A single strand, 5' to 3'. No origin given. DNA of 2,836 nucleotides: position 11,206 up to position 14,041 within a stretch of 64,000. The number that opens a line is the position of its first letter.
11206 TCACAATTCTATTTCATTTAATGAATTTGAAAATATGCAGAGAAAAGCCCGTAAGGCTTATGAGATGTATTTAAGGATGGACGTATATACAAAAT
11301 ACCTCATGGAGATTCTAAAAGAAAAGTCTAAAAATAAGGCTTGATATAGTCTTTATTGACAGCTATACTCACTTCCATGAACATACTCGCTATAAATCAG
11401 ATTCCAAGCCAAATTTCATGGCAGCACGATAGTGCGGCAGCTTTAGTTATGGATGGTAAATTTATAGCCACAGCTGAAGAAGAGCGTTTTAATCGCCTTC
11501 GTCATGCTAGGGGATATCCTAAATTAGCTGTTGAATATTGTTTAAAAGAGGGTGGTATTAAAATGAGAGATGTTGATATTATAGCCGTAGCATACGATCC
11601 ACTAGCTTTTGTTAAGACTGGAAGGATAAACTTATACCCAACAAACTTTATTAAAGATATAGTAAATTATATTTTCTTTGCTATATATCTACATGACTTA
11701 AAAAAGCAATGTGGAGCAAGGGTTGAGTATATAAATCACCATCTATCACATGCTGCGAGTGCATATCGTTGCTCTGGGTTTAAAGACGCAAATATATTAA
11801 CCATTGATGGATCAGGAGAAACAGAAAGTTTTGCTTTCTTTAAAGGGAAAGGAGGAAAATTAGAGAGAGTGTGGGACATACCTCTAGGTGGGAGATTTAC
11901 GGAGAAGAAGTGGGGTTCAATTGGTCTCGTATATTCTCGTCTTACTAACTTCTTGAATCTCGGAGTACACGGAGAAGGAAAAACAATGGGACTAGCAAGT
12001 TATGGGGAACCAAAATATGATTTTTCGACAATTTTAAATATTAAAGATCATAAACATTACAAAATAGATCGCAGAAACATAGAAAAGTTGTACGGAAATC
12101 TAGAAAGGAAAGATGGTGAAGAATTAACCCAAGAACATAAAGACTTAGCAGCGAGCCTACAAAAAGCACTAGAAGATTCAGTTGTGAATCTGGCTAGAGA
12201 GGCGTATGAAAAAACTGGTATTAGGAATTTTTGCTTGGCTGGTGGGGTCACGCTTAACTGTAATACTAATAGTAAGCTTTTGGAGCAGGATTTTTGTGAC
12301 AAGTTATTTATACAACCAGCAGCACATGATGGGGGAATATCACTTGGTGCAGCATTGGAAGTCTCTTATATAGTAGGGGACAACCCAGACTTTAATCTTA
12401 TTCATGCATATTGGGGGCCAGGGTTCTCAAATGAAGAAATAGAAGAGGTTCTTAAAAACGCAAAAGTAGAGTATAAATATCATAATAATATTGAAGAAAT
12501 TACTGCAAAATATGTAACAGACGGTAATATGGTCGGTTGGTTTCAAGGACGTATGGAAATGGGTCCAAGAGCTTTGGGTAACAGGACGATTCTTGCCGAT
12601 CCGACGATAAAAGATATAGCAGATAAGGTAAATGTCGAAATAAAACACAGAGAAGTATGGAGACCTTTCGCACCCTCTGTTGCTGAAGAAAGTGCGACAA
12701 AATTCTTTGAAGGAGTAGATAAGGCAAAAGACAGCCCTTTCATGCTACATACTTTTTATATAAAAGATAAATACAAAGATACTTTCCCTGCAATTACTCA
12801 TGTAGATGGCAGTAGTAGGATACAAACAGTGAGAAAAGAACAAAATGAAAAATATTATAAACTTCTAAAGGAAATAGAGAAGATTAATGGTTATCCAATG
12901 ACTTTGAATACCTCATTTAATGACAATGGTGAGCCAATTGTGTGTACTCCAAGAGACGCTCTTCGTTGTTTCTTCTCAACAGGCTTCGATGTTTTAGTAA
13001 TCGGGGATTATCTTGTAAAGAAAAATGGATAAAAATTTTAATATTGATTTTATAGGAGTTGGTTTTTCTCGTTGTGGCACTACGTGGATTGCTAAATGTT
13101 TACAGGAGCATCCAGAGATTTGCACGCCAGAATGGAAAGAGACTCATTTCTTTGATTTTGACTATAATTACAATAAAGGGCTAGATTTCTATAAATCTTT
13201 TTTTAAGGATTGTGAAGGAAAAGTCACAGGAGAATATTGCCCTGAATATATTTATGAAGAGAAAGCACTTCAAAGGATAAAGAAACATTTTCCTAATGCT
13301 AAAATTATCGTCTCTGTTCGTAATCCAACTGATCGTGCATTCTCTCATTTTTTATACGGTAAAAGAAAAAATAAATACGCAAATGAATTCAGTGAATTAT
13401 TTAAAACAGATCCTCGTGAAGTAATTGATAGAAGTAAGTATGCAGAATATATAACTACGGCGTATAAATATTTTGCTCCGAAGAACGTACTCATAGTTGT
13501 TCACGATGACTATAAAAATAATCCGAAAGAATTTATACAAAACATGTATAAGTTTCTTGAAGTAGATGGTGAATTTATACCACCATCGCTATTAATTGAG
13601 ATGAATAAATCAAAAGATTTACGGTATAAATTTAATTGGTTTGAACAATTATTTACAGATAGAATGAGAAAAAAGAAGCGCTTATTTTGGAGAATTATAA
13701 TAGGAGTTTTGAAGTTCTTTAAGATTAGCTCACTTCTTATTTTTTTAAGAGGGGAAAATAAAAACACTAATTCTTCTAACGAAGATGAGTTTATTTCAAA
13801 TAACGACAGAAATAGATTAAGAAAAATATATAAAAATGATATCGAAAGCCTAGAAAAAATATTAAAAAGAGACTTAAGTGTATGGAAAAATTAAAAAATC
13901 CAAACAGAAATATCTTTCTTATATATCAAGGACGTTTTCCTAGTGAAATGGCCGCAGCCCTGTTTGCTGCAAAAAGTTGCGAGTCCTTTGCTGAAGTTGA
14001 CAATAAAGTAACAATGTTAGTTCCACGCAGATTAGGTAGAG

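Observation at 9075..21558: Glycan-tailoring block combining carbamoyl-, sulfo- and multiple methyl-transferases with GT9/GT47-like enzymes and a nonulosonic-acid (NeuB/NeuA) pathway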

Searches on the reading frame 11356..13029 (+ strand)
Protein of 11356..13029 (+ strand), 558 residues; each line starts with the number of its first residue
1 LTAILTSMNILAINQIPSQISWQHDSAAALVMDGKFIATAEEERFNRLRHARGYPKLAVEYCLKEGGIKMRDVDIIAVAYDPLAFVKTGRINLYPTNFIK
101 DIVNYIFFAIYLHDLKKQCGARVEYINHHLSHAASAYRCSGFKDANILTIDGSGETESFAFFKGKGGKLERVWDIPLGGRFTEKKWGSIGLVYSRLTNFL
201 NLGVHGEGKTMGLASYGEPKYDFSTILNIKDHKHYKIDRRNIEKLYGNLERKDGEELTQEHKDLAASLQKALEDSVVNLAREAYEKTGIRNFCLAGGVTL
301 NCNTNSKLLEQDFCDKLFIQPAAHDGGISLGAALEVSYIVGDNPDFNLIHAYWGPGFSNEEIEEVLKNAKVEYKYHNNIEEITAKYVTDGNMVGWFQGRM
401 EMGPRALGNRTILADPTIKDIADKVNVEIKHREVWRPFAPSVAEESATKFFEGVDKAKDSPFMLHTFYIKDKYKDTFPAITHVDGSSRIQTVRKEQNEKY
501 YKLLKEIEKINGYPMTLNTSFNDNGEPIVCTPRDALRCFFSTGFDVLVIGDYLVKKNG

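Call 3: search_protein_families(library=pfam, proteins=[window:11356-13029:+], max_evalue=0.01)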
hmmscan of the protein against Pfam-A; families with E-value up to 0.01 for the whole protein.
window:11356-13029:+ (558 aa): 4 families
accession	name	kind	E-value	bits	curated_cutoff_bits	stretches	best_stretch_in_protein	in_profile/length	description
PF16861.10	Carbam_trans_C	-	1.4e-68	230.2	27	1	384-556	1-170/170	Carbamoyltransferase C-terminus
PF02543.21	Carbam_trans_N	-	1.9e-52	179.3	24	1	22-334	8-346/346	Carbamoyltransferase N-terminus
PF00814.31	TsaD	-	7.6e-06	26.3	24.8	1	192-308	140-237/264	tRNA N6-adenosine threonylcarbamoyltransferase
PF22521.2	HypF_C_2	-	1e-05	25.9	27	1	258-331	163-240/241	Carbamoyltransferase, Kae1-like Domain, second subdomain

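Call 8: search_protein_families(library=ncbifam, proteins=[window:11356-13029:+], max_evalue=0.01)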
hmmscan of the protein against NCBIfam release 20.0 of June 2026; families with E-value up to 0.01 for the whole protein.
window:11356-13029:+ (558 aa): 5 families
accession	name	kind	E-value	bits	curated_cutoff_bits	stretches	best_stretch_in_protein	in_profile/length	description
NF041651.1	nodul_NodU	equivalog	3.8e-45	154.7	1000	1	259-527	268-528/556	nodulation protein NodU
TIGR03723.1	T6A_TsaD_YgjD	equivalog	8.5e-07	28.4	296.1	1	251-309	222-280/314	tRNA (adenosine(37)-N6)-threonylcarbamoyltransferase complex transferase subunit TsaD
TIGR00143.1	hypF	equivalog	2.7e-06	25.8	466.1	1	257-334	656-738/741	carbamoyltransferase HypF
TIGR00329.1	gcp_kae1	subfamily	9.4e-06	25.1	207.8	1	190-308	160-278/305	tRNA (adenosine(37)-N6)-threonylcarbamoyltransferase complex transferase subunit TsaD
TIGR03722.2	arch_KAE1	equivalog_domain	0.0015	17.7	375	0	259-308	214-263/323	KEOPS complex N(6)-L-threonylcarbamoyladenine synthase Kae1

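Call 35: search_solved_structures(query=window:11356-13029:+, max_evalue=0.001, show_alignments=1)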
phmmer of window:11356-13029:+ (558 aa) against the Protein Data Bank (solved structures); distinct sequences matched with E-value up to 0.001: 12.
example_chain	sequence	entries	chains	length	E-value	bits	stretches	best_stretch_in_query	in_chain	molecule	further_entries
3ver_A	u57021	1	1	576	2.1e-94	320.3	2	256-556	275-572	O-carbamoyltransferase TobZ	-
3vf4_A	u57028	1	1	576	5.4e-94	319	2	256-556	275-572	O-carbamoyltransferase TobZ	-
3vf2_A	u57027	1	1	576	7.4e-94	318.5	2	256-556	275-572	O-carbamoyltransferase TobZ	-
3vex_A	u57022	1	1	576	1.2e-93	317.8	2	256-556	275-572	O-carbamoyltransferase TobZ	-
3ven_A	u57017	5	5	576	1.4e-93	317.6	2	256-556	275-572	O-carbamoyltransferase TobZ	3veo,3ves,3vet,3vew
3vez_A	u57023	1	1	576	1.4e-93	317.6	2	256-556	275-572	O-carbamoyltransferase TobZ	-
9s2t_A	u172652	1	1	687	1e-89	304.9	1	21-556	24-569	Decarbamoylnovobiocin carbamoyltransferase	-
7vyj_A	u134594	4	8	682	1.1e-85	291.5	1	22-555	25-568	GdmN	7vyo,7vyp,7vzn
7vx0_A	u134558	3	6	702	1.2e-85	291.4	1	22-555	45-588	GdmN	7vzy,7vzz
7vzu_A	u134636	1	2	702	2.5e-85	290.3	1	22-555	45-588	GdmN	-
7vzq_A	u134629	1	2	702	2.8e-85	290.2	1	22-555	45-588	GdmN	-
7xb6_A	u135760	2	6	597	2.2e-83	284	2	125-556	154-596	Carbamoyltransferase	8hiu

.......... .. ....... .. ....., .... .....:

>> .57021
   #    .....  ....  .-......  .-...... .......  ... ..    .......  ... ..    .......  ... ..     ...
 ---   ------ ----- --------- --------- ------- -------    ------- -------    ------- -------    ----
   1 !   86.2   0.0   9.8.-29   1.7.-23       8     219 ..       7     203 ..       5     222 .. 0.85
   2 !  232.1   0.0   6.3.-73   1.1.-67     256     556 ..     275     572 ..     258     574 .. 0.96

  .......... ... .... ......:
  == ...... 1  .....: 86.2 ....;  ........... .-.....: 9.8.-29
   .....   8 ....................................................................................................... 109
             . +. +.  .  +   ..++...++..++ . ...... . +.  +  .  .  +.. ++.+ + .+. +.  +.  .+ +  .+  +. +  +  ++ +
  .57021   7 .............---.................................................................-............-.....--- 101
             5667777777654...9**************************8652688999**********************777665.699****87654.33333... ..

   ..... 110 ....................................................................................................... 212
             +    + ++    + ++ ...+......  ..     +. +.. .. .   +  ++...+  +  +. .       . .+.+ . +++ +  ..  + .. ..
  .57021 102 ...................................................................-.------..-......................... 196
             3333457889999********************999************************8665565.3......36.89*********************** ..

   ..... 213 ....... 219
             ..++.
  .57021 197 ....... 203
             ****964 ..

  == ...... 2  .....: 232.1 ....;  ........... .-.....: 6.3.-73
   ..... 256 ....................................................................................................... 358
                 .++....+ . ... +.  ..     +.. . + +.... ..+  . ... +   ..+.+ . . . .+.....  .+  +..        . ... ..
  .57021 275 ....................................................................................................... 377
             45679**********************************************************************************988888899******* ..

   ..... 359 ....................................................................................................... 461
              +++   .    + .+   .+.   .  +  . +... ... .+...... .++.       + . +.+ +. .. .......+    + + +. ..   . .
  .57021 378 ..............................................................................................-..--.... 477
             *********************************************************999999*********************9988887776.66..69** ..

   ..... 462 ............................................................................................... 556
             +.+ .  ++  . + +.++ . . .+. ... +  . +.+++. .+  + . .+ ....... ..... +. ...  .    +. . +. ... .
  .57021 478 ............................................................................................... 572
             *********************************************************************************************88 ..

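Call 37: find_related_loci(query=window:11356-13029:+, collection=metagenome_contigs, flank=10000)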
Query window:11356-13029:+ (558 aa) in metagenome_contigs; peptide patterns used: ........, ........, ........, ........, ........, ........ (x = any residue, [..] = any of these).
274 stretches matched a pattern; 131 encode a relative of the query (tblastn E <= 1e-3); the best 80 are kept; 80 distinct loci.
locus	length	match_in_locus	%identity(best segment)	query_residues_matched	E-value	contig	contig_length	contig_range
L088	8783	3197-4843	75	8-556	0e+0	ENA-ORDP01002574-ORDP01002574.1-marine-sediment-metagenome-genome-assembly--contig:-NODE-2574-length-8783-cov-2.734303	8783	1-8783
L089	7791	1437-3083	73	8-556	0e+0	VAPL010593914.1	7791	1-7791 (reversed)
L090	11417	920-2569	65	5-556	0e+0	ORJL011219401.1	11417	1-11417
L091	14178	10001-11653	65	5-557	0e+0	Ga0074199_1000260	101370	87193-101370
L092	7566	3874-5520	65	8-557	0e+0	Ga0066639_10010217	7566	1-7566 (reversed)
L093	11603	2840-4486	65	6-556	0e+0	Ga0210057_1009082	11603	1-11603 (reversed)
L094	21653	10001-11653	62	6-557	0e+0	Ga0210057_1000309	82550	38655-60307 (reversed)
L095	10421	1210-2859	58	8-556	0e+0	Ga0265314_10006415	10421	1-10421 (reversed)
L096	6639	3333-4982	58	8-556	0e+0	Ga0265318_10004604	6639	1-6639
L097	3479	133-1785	58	8-556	0e+0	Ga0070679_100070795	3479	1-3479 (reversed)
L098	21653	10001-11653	65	5-557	0e+0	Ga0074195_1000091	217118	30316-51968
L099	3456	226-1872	46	25-557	3e-156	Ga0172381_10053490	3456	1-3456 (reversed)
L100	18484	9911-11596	42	10-557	2e-143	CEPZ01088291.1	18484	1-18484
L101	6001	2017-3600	42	24-556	7e-129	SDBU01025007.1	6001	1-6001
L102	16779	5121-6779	40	22-556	8e-128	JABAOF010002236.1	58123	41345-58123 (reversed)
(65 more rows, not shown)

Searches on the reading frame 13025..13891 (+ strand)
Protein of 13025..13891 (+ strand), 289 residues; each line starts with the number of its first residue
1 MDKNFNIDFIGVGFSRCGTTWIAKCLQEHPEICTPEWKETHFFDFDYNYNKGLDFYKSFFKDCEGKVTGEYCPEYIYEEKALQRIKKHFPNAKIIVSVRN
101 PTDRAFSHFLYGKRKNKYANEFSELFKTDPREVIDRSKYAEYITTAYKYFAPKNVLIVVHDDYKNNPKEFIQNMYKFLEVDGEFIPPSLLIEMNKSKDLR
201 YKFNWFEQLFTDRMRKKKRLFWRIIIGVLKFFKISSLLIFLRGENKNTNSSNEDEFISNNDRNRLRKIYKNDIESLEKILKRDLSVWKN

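Call 3: search_protein_families(library=pfam, proteins=[window:13025-13891:+], max_evalue=0.01)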
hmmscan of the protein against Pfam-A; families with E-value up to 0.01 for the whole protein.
window:13025-13891:+ (289 aa): 2 families
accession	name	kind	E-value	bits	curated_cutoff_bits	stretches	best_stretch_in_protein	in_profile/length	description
PF00685.33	Sulfotransfer_1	-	2.6e-22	79.9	22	1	8-181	3-182/255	Sulfotransferase domain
PF13469.12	Sulfotransfer_3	-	8e-18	65.9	27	1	80-181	113-213/216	Sulfotransferase family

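Call 8: search_protein_families(library=ncbifam, proteins=[window:13025-13891:+], max_evalue=0.01)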
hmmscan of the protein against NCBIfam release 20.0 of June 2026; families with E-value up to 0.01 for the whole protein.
window:13025-13891:+ (289 aa): 0 families

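Call 34: search_solved_structures(query=window:13025-13891:+, max_evalue=0.01, show_alignments=1)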
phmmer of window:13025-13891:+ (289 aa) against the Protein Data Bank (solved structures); distinct sequences matched with E-value up to 0.01: 15.
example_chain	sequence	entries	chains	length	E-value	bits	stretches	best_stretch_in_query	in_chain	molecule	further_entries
3rnl_A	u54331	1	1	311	1.2e-17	67.6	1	8-194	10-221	Sulfotransferase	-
3bd9_A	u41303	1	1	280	1.4e-14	57.5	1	11-181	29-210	Heparan sulfate glucosamine 3-O-sulfotransferase 5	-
7scd_A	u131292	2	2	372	2.9e-14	56.5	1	11-180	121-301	Thioredoxin 1,Heparan sulfate glucosamine 3-O-sulfotransferase 5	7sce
3uan_A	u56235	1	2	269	4.9e-12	49.2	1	11-184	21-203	Heparan sulfate glucosamine 3-O-sulfotransferase 1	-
1vkj_A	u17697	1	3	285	5.9e-12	48.9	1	11-184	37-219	heparan sulfate (glucosamine) 3-O-sulfotransferase 1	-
1zrh_A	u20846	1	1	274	6.5e-12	48.8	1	11-184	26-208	Heparan sulfate glucosamine 3-O-sulfotransferase 1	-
1t8t_A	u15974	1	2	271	4.9e-11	45.9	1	10-140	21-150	heparan sulfate D-glucosaminyl 3-O-sulfotransferase 3A1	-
1t8u_A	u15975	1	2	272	5e-11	45.9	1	10-140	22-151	heparan sulfate D-glucosaminyl 3-O-sulfotransferase 3A1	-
6xkg_B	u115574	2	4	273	5.1e-11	45.9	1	10-140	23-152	Heparan sulfate glucosamine 3-O-sulfotransferase 3A1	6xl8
1nst_A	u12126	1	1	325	1.2e-07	34.8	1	12-112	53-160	HEPARAN SULFATE N-DEACETYLASE/N-SULFOTRANSFERASE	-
8ccy_A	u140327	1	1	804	6.7e-07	32.3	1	12-112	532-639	Bifunctional heparan sulfate N-deacetylase/N-sulfotransferase 1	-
8chs_A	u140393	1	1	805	6.7e-07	32.3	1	12-112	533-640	Bifunctional heparan sulfate N-deacetylase/N-sulfotransferase 1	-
9f6z_A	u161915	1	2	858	7.2e-07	32.2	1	12-112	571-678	Bifunctional heparan sulfate N-deacetylase/N-sulfotransferase 1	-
8cd0_A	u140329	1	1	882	7.7e-07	32.1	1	12-112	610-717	Bifunctional heparan sulfate N-deacetylase/N-sulfotransferase 1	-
7r0o_A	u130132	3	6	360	0.0018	21.1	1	91-178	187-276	AGAP001425-PA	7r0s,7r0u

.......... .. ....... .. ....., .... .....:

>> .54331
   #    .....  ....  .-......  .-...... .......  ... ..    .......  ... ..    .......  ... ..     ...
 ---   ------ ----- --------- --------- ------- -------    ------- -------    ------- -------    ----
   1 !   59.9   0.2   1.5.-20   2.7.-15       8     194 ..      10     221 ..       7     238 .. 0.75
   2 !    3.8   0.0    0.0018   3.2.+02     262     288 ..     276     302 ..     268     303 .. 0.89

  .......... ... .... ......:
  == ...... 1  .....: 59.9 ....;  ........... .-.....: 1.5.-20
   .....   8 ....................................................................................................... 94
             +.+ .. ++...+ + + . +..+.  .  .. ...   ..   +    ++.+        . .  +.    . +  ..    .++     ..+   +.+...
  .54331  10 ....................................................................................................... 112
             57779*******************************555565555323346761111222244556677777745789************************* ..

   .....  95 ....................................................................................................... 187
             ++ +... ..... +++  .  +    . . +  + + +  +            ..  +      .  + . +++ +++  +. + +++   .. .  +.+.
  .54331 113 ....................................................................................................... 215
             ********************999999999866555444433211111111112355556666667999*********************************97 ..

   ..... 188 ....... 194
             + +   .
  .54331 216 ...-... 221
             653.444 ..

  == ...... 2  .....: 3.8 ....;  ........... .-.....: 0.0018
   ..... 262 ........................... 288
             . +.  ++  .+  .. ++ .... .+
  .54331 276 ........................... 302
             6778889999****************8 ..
